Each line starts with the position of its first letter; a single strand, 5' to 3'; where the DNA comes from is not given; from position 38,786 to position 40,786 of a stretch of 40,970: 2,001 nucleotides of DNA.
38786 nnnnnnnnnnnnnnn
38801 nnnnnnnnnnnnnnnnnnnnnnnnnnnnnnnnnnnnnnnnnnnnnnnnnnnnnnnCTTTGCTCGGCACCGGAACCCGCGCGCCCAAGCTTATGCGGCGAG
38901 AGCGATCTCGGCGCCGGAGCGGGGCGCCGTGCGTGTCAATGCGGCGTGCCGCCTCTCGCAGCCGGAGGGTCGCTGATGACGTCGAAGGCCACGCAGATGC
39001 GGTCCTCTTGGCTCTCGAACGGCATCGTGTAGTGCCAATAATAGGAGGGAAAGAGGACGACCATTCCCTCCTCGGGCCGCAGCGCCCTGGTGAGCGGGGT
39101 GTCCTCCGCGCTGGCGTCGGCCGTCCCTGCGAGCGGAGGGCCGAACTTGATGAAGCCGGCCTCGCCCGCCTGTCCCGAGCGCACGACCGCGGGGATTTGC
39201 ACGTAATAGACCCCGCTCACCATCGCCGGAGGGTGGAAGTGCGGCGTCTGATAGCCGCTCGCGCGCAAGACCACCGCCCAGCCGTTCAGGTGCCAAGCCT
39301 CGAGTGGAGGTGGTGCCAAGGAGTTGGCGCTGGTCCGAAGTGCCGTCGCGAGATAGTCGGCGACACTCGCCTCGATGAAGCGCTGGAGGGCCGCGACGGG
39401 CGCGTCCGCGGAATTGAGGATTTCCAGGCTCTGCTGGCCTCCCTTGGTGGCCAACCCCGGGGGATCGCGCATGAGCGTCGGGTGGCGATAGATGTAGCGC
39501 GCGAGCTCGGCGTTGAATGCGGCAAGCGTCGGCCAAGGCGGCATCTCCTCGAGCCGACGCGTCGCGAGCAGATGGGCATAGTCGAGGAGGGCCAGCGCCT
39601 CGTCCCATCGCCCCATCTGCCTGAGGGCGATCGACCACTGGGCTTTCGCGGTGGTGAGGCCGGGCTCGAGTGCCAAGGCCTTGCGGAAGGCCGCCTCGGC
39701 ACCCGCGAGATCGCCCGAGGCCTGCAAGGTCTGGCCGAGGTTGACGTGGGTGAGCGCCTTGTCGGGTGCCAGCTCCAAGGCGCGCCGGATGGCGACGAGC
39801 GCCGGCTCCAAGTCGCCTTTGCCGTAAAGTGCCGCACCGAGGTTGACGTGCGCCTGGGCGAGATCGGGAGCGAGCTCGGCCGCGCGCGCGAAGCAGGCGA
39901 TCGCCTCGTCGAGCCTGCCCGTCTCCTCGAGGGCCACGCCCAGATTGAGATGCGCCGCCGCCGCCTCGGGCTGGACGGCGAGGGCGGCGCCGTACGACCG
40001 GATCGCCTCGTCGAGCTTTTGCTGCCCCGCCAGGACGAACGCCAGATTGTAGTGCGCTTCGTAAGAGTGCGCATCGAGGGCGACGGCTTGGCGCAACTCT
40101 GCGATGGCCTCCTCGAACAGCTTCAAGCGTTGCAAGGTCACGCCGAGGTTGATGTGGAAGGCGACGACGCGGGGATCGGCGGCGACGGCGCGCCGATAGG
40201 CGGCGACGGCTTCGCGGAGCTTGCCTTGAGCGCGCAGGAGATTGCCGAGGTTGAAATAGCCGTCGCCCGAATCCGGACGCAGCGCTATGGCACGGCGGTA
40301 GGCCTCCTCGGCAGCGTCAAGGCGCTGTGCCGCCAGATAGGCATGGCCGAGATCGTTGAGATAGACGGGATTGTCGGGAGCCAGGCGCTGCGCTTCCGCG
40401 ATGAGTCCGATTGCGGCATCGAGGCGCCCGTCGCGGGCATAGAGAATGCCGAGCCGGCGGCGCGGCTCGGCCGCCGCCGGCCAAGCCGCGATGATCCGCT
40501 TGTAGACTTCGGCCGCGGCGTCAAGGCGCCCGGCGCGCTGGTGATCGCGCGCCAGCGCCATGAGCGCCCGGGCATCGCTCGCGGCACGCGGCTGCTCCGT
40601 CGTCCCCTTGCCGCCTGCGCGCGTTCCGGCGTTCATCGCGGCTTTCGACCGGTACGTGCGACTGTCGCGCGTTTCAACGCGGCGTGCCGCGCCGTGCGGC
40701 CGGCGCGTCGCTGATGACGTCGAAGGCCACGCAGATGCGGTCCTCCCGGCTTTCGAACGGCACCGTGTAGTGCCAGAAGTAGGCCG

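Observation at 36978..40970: Tandem array of three TPR + 2OG-Fe(II)-oxygenase paralogs with near-identical 3' ends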

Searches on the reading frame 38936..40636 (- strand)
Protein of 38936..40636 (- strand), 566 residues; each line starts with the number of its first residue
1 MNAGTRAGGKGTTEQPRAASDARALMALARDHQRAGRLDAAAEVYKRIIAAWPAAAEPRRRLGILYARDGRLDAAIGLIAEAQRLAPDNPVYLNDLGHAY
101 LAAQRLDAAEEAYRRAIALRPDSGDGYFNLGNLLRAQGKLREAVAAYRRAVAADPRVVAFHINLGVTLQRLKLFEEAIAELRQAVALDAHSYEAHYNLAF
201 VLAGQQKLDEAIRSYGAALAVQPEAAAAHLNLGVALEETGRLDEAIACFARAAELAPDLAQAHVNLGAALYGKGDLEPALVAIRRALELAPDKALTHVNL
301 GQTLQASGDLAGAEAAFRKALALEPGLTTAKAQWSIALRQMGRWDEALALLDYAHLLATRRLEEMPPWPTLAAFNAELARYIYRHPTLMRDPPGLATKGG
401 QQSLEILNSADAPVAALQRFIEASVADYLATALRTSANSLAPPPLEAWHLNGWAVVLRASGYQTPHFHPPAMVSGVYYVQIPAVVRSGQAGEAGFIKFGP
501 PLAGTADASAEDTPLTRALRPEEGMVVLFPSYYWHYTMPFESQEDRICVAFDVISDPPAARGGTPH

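Call 4: search_protein_families(library=pfam, proteins=[window:38936-40636:-], max_evalue=0.01)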
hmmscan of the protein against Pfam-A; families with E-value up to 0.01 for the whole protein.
window:38936-40636:- (566 aa): 26 families (the best 25 are shown)
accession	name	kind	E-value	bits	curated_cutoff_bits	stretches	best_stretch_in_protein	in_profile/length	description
PF07719.23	TPR_2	-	3.5e-54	176.9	27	7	226-258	1-33/34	Tetratricopeptide repeat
PF00515.34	TPR_1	-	1.3e-52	174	27.8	6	226-258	1-33/34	Tetratricopeptide repeat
PF13414.12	TPR_11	-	9.7e-48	160.1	26.8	6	131-171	1-41/42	TPR repeat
PF13181.12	TPR_8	-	2.1e-41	137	25.7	5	227-258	2-33/34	Tetratricopeptide repeat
PF13432.12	TPR_16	-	1.6e-40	137.6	32.7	7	201-258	6-63/65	Tetratricopeptide repeat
PF13424.12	TPR_12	-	1.1e-32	112.4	30.1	6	225-291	2-76/77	Tetratricopeptide repeat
PF13431.12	TPR_17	-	3e-32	108.6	24.4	1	112-144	1-33/34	Tetratricopeptide repeat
PF13428.12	TPR_14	-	6.8e-30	100.9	23.5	4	93-133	4-44/44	Tetratricopeptide repeat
PF14559.12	TPR_19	-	3.2e-28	98.3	25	7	203-263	2-62/68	Tetratricopeptide repeat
PF13176.12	TPR_7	-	1.2e-22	78.4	27.9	2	228-259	1-32/36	Tetratricopeptide repeat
PF13759.12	2OG-FeII_Oxy_5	-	1.8e-22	80.1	27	1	453-552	3-101/101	Putative 2OG-Fe(II) oxygenase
PF13374.12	TPR_10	-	3.7e-20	71.7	27.5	1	129-152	7-30/42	Tetratricopeptide repeat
PF07721.20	TPR_4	-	8.6e-17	60.4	27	0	295-318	2-25/26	Tetratricopeptide repeat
PF13174.12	TPR_6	-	2.6e-16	59.5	26.3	0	228-258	2-32/33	Tetratricopeptide repeat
PF24575.1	TPR_Slam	-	8.3e-14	52.3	35.2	2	195-245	50-100/104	Surface lipoprotein assembly modifier, N-terminal TPR repeats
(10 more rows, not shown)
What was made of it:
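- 38936..40636 (-): Copy 2, 566 aa. TPR repeats 1-10 at 39554-40573. Alpha/beta linker at 39281-39553. Double-stranded beta-helix core at 38972-39280. Pfam TPR families plus PF13759, E 2e-22 (call 4).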

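Call 7: find_encoding_contigs(protein=window:38936-40636:-, flank=10000, max_places=6)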
Protein window:38936-40636:- (566 aa): no gene with exactly this product is on record in the collection.
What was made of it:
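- Tried and rejected: The exact look-up of copy 2 by window reference found nothing (call 7).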

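Call 8: find_related_loci(query=window:38936-40636:-, collection=genome_contigs, flank=10000)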
Query window:38936-40636:- (566 aa) in genome_contigs; peptide patterns used: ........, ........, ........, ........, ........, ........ (x = any residue, [..] = any of these).
40 stretches matched a pattern; 6 encode a relative of the query (tblastn E <= 1e-3); 6 distinct loci.
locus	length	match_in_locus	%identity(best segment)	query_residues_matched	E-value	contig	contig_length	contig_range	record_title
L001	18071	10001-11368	30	18-354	9e-24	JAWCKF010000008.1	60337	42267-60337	MAG: Thermoplasmata archaeon isolate JZ-2_201705_bins_126 JZ-2_201705_bins_126_scaffold_8, whole genome shotgun sequence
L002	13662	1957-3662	28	70-368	3e-11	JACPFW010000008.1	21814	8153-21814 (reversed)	MAG: Gemmatimonadetes bacterium isolate NC_groundwater_371_Ag_B-0.1um_67_16 GD18-4_B1_scaffold_20650, whole genome shotg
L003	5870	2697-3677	25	33-350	8e-11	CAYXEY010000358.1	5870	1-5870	MAG TPA_asm: uncultured Planctomycetaceae bacterium isolate binchicken_co245_183 genome assembly, contig: NODE_18277_len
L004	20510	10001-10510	31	85-364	3e-8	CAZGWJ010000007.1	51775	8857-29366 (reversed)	MAG TPA_asm: uncultured bacterium isolate binchicken_co273_249 genome assembly, contig: NODE_710_length_51775_cov_6.6860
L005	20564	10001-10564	24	96-363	1e-6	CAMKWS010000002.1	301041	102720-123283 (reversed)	MAG: uncultured Acetobacteraceae bacterium isolate SRR10914158_bin.1_metawrap_v1.3.0_MAG genome assembly, contig: ERZ125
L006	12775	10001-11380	29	7-345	1e-6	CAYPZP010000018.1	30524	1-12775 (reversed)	MAG TPA_asm: uncultured Halomonas sp. isolate binchicken_co13_408 genome assembly, contig: NODE_1792_length_30524_cov_5.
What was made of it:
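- Tried and rejected: The one allowed genome_contigs scan returned only unrelated TPR proteins (call 8).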

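Call 9: find_homologous_proteins(query=window:38936-40636:-, max_evalue=1e-10)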
Query window:38936-40636:- (566 aa): 2506 proteins with E <= 1e-10 among 8000 candidates; the best 120 are listed.
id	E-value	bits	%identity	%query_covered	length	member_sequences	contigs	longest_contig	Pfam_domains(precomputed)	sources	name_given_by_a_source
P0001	0.0e+0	1233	100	100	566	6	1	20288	PF13431.13,PF23914.2,PF13414.13,PF13176.13,PF13428.13,PF13759.13,PF13374.13,PF07721.21,PF14559.13,PF24575.2,PF13371.13,PF00515.35,PF12895.14,PF13424.13,PF21033.5,PF13432.13,PF13181.13,PF07719.24,PF13174.13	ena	-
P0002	0.0e+0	1014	84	100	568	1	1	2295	PF13431.13,PF23914.2,PF13414.13,PF13176.13,PF13428.13,PF13759.13,PF13374.13,PF07721.21,PF14559.13,PF24575.2,PF13371.13,PF17874.8,PF00515.35,PF12895.14,PF13424.13,PF21033.5,PF13432.13,PF13181.13,PF07719.24,PF13174.13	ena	-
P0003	8.7e-298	1007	81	100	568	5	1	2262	PF13431.13,PF23914.2,PF13414.13,PF13176.13,PF13428.13,PF13759.13,PF13374.13,PF14559.13,PF24575.2,PF13371.13,PF00515.35,PF12895.14,PF13424.13,PF21033.5,PF13432.13,PF13181.13,PF07719.24,PF13174.13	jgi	jgi:tetratricopeptide (TPR) repeat protein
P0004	7.2e-295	997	83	97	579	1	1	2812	PF13431.13,PF23914.2,PF13414.13,PF13176.13,PF13428.13,PF13759.13,PF13374.13,PF07721.21,PF14559.13,PF24575.2,PF13371.13,PF17874.8,PF00515.35,PF12895.14,PF13424.13,PF21033.5,PF13432.13,PF13181.13,PF07719.24,PF13174.13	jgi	jgi:tetratricopeptide (TPR) repeat protein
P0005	2.3e-280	949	78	100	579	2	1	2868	PF13431.13,PF23914.2,PF13414.13,PF13176.13,PF13428.13,PF13759.13,PF13374.13,PF07721.21,PF14559.13,PF24575.2,PF13371.13,PF17874.8,PF00515.35,PF12895.14,PF13424.13,PF21033.5,PF13432.13,PF13181.13,PF07719.24,PF13174.13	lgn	-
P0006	8.2e-260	882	74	99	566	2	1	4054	PF25063.1,PF13431.13,PF23914.2,PF13414.13,PF13176.13,PF13428.13,PF23241.2,PF13759.13,PF13374.13,PF07721.21,PF14559.13,PF24575.2,PF13371.13,PF00515.35,PF12895.14,PF13424.13,PF21033.5,PF13432.13,PF13181.13,PF07719.24,PF13174.13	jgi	-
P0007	1.5e-258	877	75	96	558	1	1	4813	PF13431.13,PF23914.2,PF13414.13,PF13176.13,PF13428.13,PF13759.13,PF13374.13,PF07721.21,PF14559.13,PF24575.2,PF13371.13,PF00515.35,PF12895.14,PF13424.13,PF21033.5,PF13432.13,PF13181.13,PF07719.24,PF13174.13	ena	-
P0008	2.9e-237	807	81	81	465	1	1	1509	PF13431.13,PF23914.2,PF13414.13,PF13176.13,PF13428.13,PF13759.13,PF13374.13,PF14559.13,PF24575.2,PF13371.13,PF00515.35,PF12895.14,PF13424.13,PF21033.5,PF13432.13,PF13181.13,PF07719.24,PF13174.13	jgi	jgi:tetratricopeptide (TPR) repeat protein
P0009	1.1e-222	759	66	97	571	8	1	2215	PF13431.13,PF23914.2,PF13414.13,PF13176.13,PF13428.13,PF13759.13,PF13374.13,PF07721.21,PF14559.13,PF24575.2,PF13371.13,PF00515.35,PF12895.14,PF13424.13,PF21033.5,PF13432.13,PF13181.13,PF07719.24,PF13174.13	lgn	-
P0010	6.8e-221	753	63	98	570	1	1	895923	PF13431.13,PF23914.2,PF13414.13,PF13176.13,PF13428.13,PF13759.13,PF13374.13,PF07721.21,PF14559.13,PF24575.2,PF13371.13,PF00515.35,PF12895.14,PF13424.13,PF21033.5,PF13432.13,PF13181.13,PF07719.24,PF13174.13,PF20308.5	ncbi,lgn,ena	-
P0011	1.6e-217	742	63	98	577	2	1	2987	PF25063.1,PF13431.13,PF23914.2,PF13414.13,PF13176.13,PF13428.13,PF13759.13,PF13374.13,PF07721.21,PF14559.13,PF24575.2,PF13371.13,PF00515.35,PF12895.14,PF13424.13,PF21033.5,PF13432.13,PF13181.13,PF07719.24,PF13174.13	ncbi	-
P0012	1.7e-215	735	65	95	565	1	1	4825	PF13431.13,PF23914.2,PF13414.13,PF13176.13,PF13428.13,PF13759.13,PF13374.13,PF14559.13,PF24575.2,PF13371.13,PF00515.35,PF12895.14,PF13424.13,PF21033.5,PF13432.13,PF13181.13,PF07719.24,PF13174.13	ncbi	ncbi:MAG: tetratricopeptide repeat protein [Alphaproteobacteria bacterium]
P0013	4.6e-213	727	66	94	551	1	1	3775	PF13431.13,PF23914.2,PF13414.13,PF13176.13,PF13428.13,PF13759.13,PF13374.13,PF07721.21,PF14559.13,PF24575.2,PF13371.13,PF00515.35,PF13424.13,PF21033.5,PF13432.13,PF13181.13,PF07719.24,PF13174.13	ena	-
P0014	4.6e-212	724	63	96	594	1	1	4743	PF13431.13,PF23914.2,PF13414.13,PF13176.13,PF13428.13,PF23241.2,PF13759.13,PF13374.13,PF07721.21,PF14559.13,PF24575.2,PF13371.13,PF00515.35,PF12895.14,PF13424.13,PF21033.5,PF13432.13,PF13429.13,PF13181.13,PF07719.24,PF13174.13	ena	-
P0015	7.2e-212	723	64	96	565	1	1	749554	PF13431.13,PF23914.2,PF13414.13,PF13176.13,PF13428.13,PF13759.13,PF13374.13,PF07721.21,PF14559.13,PF24575.2,PF13371.13,PF00515.35,PF13424.13,PF21033.5,PF13432.13,PF13181.13,PF07719.24,PF13174.13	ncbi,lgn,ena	-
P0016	1.8e-210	719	62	96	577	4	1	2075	PF25063.1,PF13431.13,PF23914.2,PF13414.13,PF13176.13,PF13428.13,PF13759.13,PF13374.13,PF07721.21,PF14559.13,PF24575.2,PF13371.13,PF00515.35,PF12895.14,PF13424.13,PF21033.5,PF13432.13,PF13181.13,PF07719.24,PF13174.13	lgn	-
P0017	9.0e-210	716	61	100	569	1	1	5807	PF25063.1,PF13431.13,PF23914.2,PF13414.13,PF13176.13,PF13428.13,PF13759.13,PF13374.13,PF07721.21,PF14559.13,PF24575.2,PF13371.13,PF00515.35,PF12895.14,PF13424.13,PF21033.5,PF13432.13,PF13181.13,PF07719.24,PF13174.13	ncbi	-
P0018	1.2e-209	716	64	95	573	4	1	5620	PF13431.13,PF23914.2,PF13414.13,PF13176.13,PF13428.13,PF13759.13,PF13374.13,PF07721.21,PF14559.13,PF24575.2,PF13371.13,PF00515.35,PF12895.14,PF13424.13,PF21033.5,PF13432.13,PF13181.13,PF07719.24,PF13174.13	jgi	-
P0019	8.0e-191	654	58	95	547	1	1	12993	PF13431.13,PF09976.16,PF23914.2,PF13414.13,PF13176.13,PF13428.13,PF13759.13,PF13374.13,PF07721.21,PF14559.13,PF24575.2,PF13371.13,PF17874.8,PF00515.35,PF12895.14,PF13424.13,PF21033.5,PF13432.13,PF13429.13,PF13181.13,PF14561.13,PF07719.24,PF13174.13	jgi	jgi:tetratricopeptide (TPR) repeat protein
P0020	7.4e-185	634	57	98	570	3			PF13431.13,PF23914.2,PF13414.13,PF13176.13,PF13428.13,PF23241.2,PF13759.13,PF13374.13,PF07721.21,PF14559.13,PF24575.2,PF13371.13,PF00515.35,PF12895.14,PF13424.13,PF21033.5,PF13432.13,PF13181.13,PF07719.24,PF13174.13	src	-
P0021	5.8e-184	631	56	95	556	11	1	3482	PF25063.1,PF13431.13,PF23914.2,PF13414.13,PF13176.13,PF12569.15,PF13428.13,PF13759.13,PF13374.13,PF07721.21,PF14559.13,PF24575.2,PF13371.13,PF00515.35,PF12895.14,PF13424.13,PF21033.5,PF13432.13,PF13181.13,PF14561.13,PF07719.24,PF13174.13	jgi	jgi:tetratricopeptide (TPR) repeat protein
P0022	3.7e-179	615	58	95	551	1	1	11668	PF13431.13,PF23914.2,PF13414.13,PF13176.13,PF13428.13,PF13759.13,PF13374.13,PF14559.13,PF24575.2,PF13371.13,PF00515.35,PF12895.14,PF13424.13,PF21033.5,PF13432.13,PF13181.13,PF07719.24,PF13174.13,PF20308.5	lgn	-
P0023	1.0e-177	611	54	97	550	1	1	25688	PF03704.24,PF13431.13,PF23914.2,PF13414.13,PF13176.13,PF13428.13,PF13759.13,PF13374.13,PF07721.21,PF14559.13,PF24575.2,PF13371.13,PF00515.35,PF12895.14,PF13424.13,PF21033.5,PF13432.13,PF13429.13,PF13181.13,PF14561.13,PF07719.24,PF13174.13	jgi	jgi:uncharacterized protein (TIGR02466 family)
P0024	3.1e-176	606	54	97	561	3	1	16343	PF13431.13,PF23914.2,PF13414.13,PF13176.13,PF13428.13,PF13759.13,PF13374.13,PF07721.21,PF14559.13,PF24575.2,PF13371.13,PF17874.8,PF00515.35,PF12895.14,PF13424.13,PF21033.5,PF13432.13,PF13181.13,PF14561.13,PF07719.24,PF13174.13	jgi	-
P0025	4.9e-174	598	53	96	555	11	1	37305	PF13431.13,PF23914.2,PF16068.11,PF13414.13,PF13176.13,PF13428.13,PF13759.13,PF13374.13,PF07721.21,PF14559.13,PF24575.2,PF13371.13,PF17874.8,PF00515.35,PF12895.14,PF13424.13,PF21033.5,PF13432.13,PF13181.13,PF14561.13,PF07719.24,PF13174.13,PF20308.5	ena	-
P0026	2.2e-169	583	53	98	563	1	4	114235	PF13431.13,PF23914.2,PF13414.13,PF13176.13,PF13428.13,PF13759.13,PF13374.13,PF14559.13,PF24575.2,PF13371.13,PF00515.35,PF12895.14,PF13424.13,PF21033.5,PF13432.13,PF13181.13,PF07719.24,PF13174.13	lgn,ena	-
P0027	4.3e-169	582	54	97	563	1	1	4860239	PF13431.13,PF23914.2,PF13414.13,PF13176.13,PF13428.13,PF13759.13,PF13374.13,PF07721.21,PF14559.13,PF24575.2,PF13371.13,PF00515.35,PF12895.14,PF13424.13,PF13432.13,PF13181.13,PF07719.24,PF13174.13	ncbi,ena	-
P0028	2.5e-167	576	54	96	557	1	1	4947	PF13431.13,PF23914.2,PF13414.13,PF13176.13,PF13428.13,PF13759.13,PF13374.13,PF14559.13,PF24575.2,PF13371.13,PF00515.35,PF13424.13,PF21033.5,PF13432.13,PF13181.13,PF07719.24,PF13174.13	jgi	jgi:tetratricopeptide (TPR) repeat protein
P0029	2.6e-167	576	53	94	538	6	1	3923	PF13431.13,PF23914.2,PF13414.13,PF13176.13,PF13428.13,PF13759.13,PF13374.13,PF07721.21,PF14559.13,PF24575.2,PF13371.13,PF00515.35,PF12895.14,PF13424.13,PF21033.5,PF13432.13,PF13181.13,PF07719.24,PF13174.13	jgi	jgi:tetratricopeptide (TPR) repeat protein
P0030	2.0e-165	570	52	98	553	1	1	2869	PF13431.13,PF23914.2,PF13414.13,PF13176.13,PF13428.13,PF23241.2,PF13759.13,PF13374.13,PF14559.13,PF24575.2,PF13371.13,PF00515.35,PF12895.14,PF13424.13,PF21033.5,PF13432.13,PF13429.13,PF13181.13,PF07719.24,PF13174.13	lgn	-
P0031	8.5e-165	568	53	96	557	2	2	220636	PF13431.13,PF23914.2,PF13414.13,PF13176.13,PF13428.13,PF13759.13,PF13374.13,PF14559.13,PF24575.2,PF13371.13,PF00515.35,PF13424.13,PF21033.5,PF13432.13,PF13429.13,PF13181.13,PF07719.24,PF13174.13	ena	-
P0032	2.7e-164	566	52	97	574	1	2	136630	PF13431.13,PF23914.2,PF13414.13,PF13176.13,PF13428.13,PF13759.13,PF13374.13,PF07721.21,PF14559.13,PF24575.2,PF13371.13,PF00515.35,PF13424.13,PF21033.5,PF13432.13,PF13181.13,PF07719.24,PF13174.13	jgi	jgi:tetratricopeptide (TPR) repeat protein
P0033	7.4e-163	562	54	94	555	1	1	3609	PF13431.13,PF23914.2,PF25062.2,PF13414.13,PF13176.13,PF13428.13,PF13759.13,PF13374.13,PF07721.21,PF14559.13,PF24575.2,PF13371.13,PF00515.35,PF12895.14,PF13424.13,PF21033.5,PF13432.13,PF13181.13,PF14561.13,PF07719.24,PF13174.13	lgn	-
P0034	1.9e-162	560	52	97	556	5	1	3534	PF13431.13,PF23914.2,PF13414.13,PF13176.13,PF13428.13,PF13759.13,PF13374.13,PF14559.13,PF24575.2,PF02259.30,PF13371.13,PF00515.35,PF12895.14,PF13424.13,PF13432.13,PF13181.13,PF14561.13,PF07719.24,PF13174.13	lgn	-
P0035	3.1e-162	560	54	95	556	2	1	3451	PF13431.13,PF23914.2,PF13414.13,PF13176.13,PF13428.13,PF13759.13,PF13374.13,PF07721.21,PF14559.13,PF24575.2,PF02259.30,PF13371.13,PF00515.35,PF12895.14,PF13424.13,PF21033.5,PF13432.13,PF13181.13,PF14561.13,PF07719.24,PF13174.13,PF20308.5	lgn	-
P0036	4.0e-158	546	52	95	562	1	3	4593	PF13431.13,PF23914.2,PF13414.13,PF13176.13,PF13428.13,PF13759.13,PF13374.13,PF07721.21,PF14559.13,PF24575.2,PF13371.13,PF00515.35,PF13424.13,PF21033.5,PF13432.13,PF13181.13,PF14561.13,PF07719.24,PF13174.13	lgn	-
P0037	8.9e-135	469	40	92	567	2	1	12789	PF13414.13,PF23241.2,PF13374.13,PF07721.21,PF24575.2,PF00515.35,PF13424.13,PF13429.13,PF07719.24,PF13174.13,PF20308.5,PF25063.1,PF13431.13,PF23914.2,PF13176.13,PF24885.2,PF13428.13,PF13759.13,PF25064.2,PF14559.13,PF13371.13,PF17874.8,PF12895.14,PF21033.5,PF13432.13,PF13181.13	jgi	jgi:tetratricopeptide (TPR) repeat protein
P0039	9.5e-119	416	51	69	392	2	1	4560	PF13431.13,PF23914.2,PF13414.13,PF13176.13,PF13428.13,PF13759.13,PF13374.13,PF07721.21,PF14559.13,PF24575.2,PF00515.35,PF13424.13,PF13432.13,PF13429.13,PF13181.13,PF07719.24,PF13174.13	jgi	jgi:Tfp pilus assembly protein PilF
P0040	2.6e-115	405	56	64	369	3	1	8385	PF13431.13,PF23914.2,PF13414.13,PF13176.13,PF13428.13,PF13759.13,PF13374.13,PF14559.13,PF00515.35,PF13424.13,PF13432.13,PF13181.13,PF07719.24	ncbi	-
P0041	1.2e-107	379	38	98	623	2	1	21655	PF13431.13,PF23914.2,PF13414.13,PF13176.13,PF13428.13,PF13759.13,PF13374.13,PF07721.21,PF14559.13,PF24575.2,PF02259.30,PF13371.13,PF17874.8,PF00515.35,PF12895.14,PF13424.13,PF21033.5,PF13432.13,PF13181.13,PF07719.24,PF13174.13,PF20308.5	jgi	-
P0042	4.4e-106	374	36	92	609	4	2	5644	PF03704.24,PF13414.13,PF13374.13,PF24575.2,PF00515.35,PF13424.13,PF13429.13,PF14561.13,PF07719.24,PF13174.13,PF20308.5,PF25063.1,PF13431.13,PF23914.2,PF25062.2,PF13176.13,PF13428.13,PF13759.13,PF25064.2,PF14559.13,PF13371.13,PF12895.14,PF21033.5,PF13432.13,PF13181.13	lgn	-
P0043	9.9e-101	357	36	96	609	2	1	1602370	PF03704.24,PF13414.13,PF23241.2,PF13374.13,PF24575.2,PF00515.35,PF13424.13,PF13429.13,PF14561.13,PF07719.24,PF13174.13,PF20308.5,PF25063.1,PF13431.13,PF23914.2,PF25062.2,PF13176.13,PF13428.13,PF13759.13,PF25064.2,PF14559.13,PF13371.13,PF12895.14,PF21033.5,PF13432.13,PF13181.13,PF01239.29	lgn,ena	-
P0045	1.4e-98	349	38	92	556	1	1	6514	PF13414.13,PF23558.2,PF12569.15,PF23241.2,PF13374.13,PF07721.21,PF24575.2,PF00515.35,PF13424.13,PF07719.24,PF13174.13,PF20308.5,PF13431.13,PF23914.2,PF13176.13,PF24885.2,PF13428.13,PF13759.13,PF14559.13,PF13371.13,PF17874.8,PF12895.14,PF21033.5,PF13432.13,PF13181.13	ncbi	ncbi:MAG: tetratricopeptide repeat protein [Kiloniellales bacterium]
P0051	5.6e-95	338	39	92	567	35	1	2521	PF13414.13,PF23241.2,PF13374.13,PF07721.21,PF24575.2,PF02259.30,PF00515.35,PF13424.13,PF13429.13,PF07719.24,PF13174.13,PF25063.1,PF13431.13,PF23914.2,PF13176.13,PF24885.2,PF13428.13,PF13759.13,PF25064.2,PF14559.13,PF13371.13,PF17874.8,PF12895.14,PF21033.5,PF13432.13,PF13181.13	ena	-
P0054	1.1e-93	333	38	93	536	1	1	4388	PF03704.24,PF13414.13,PF13374.13,PF07721.21,PF24575.2,PF00515.35,PF13424.13,PF13429.13,PF07719.24,PF13174.13,PF20308.5,PF25063.1,PF13431.13,PF23914.2,PF25062.2,PF13176.13,PF13428.13,PF13759.13,PF25064.2,PF14559.13,PF13371.13,PF17874.8,PF12895.14,PF21033.5,PF13432.13,PF13181.13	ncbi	-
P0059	1.7e-89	319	35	91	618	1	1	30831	PF03704.24,PF13414.13,PF12569.15,PF13374.13,PF24575.2,PF00515.35,PF13424.13,PF13429.13,PF14561.13,PF07719.24,PF13174.13,PF20308.5,PF25063.1,PF13431.13,PF23914.2,PF13176.13,PF13428.13,PF13759.13,PF25064.2,PF14559.13,PF13371.13,PF12895.14,PF21033.5,PF13432.13,PF13181.13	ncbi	-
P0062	1.0e-88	317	36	97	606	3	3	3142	PF25063.1,PF13431.13,PF23914.2,PF13414.13,PF13176.13,PF13428.13,PF13759.13,PF13374.13,PF07721.21,PF14559.13,PF24575.2,PF13371.13,PF00515.35,PF12895.14,PF13424.13,PF21033.5,PF13432.13,PF13429.13,PF13181.13,PF07719.24,PF13174.13,PF20308.5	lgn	-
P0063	1.5e-88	316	40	95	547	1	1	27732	PF13431.13,PF23914.2,PF13414.13,PF13176.13,PF13428.13,PF13759.13,PF25064.2,PF13374.13,PF14559.13,PF24575.2,PF00515.35,PF12895.14,PF13424.13,PF21033.5,PF13432.13,PF13181.13,PF07719.24,PF13174.13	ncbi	ncbi:MAG: tetratricopeptide repeat protein [Alphaproteobacteria bacterium]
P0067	1.7e-87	313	32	88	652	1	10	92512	PF03704.24,PF13431.13,PF23914.2,PF13414.13,PF13176.13,PF12569.15,PF13428.13,PF13759.13,PF13374.13,PF07721.21,PF14559.13,PF24575.2,PF02259.30,PF13371.13,PF00515.35,PF12895.14,PF13424.13,PF21033.5,PF13432.13,PF13181.13,PF07719.24,PF13174.13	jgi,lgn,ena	jgi:tetratricopeptide (TPR) repeat protein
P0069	4.7e-86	308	37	98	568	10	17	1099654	PF03704.24,PF13431.13,PF23914.2,PF13414.13,PF13176.13,PF12569.15,PF13428.13,PF13759.13,PF13374.13,PF07721.21,PF14559.13,PF24575.2,PF13371.13,PF17874.8,PF00515.35,PF12895.14,PF13424.13,PF21033.5,PF13432.13,PF13181.13,PF14561.13,PF07719.24,PF13174.13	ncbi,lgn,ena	-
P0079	5.7e-83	298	38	94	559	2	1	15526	PF13431.13,PF23914.2,PF13414.13,PF13176.13,PF13428.13,PF13759.13,PF13374.13,PF14559.13,PF24575.2,PF13371.13,PF00515.35,PF13424.13,PF13432.13,PF13181.13,PF07719.24,PF13174.13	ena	-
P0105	4.4e-75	272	31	94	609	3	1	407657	PF13414.13,PF12688.14,PF23241.2,PF13374.13,PF07721.21,PF24575.2,PF00515.35,PF13424.13,PF07719.24,PF13174.13,PF20308.5,PF25063.1,PF13431.13,PF23914.2,PF13176.13,PF13428.13,PF13759.13,PF25064.2,PF14559.13,PF13371.13,PF12895.14,PF21033.5,PF13432.13,PF13181.13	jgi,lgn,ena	-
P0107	9.6e-75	271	35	81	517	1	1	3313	PF03704.24,PF13431.13,PF23914.2,PF13414.13,PF13176.13,PF13428.13,PF13759.13,PF25064.2,PF13374.13,PF14559.13,PF24575.2,PF13371.13,PF00515.35,PF12895.14,PF13424.13,PF21033.5,PF13432.13,PF13429.13,PF13181.13,PF14561.13,PF07719.24,PF13174.13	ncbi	-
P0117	1.6e-72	263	37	88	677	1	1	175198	PF03704.24,PF13431.13,PF23914.2,PF13414.13,PF13176.13,PF12569.15,PF13428.13,PF13759.13,PF13374.13,PF07721.21,PF14559.13,PF24575.2,PF13371.13,PF17874.8,PF00515.35,PF12895.14,PF13424.13,PF21033.5,PF13432.13,PF13181.13,PF14561.13,PF07719.24,PF13174.13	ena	-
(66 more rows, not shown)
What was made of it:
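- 38936..40636 (-): P0001 is an identical protein in ENA (call 9).
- Closest known: TPR-guided protein-modifying enzymes: O-GlcNAc transferase, SPINDLY and Caulobacter FlmG. Same: Many proteins found with the TPR part carry GT41 or sulfotransferase domains instead of the oxygenase (call 9).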
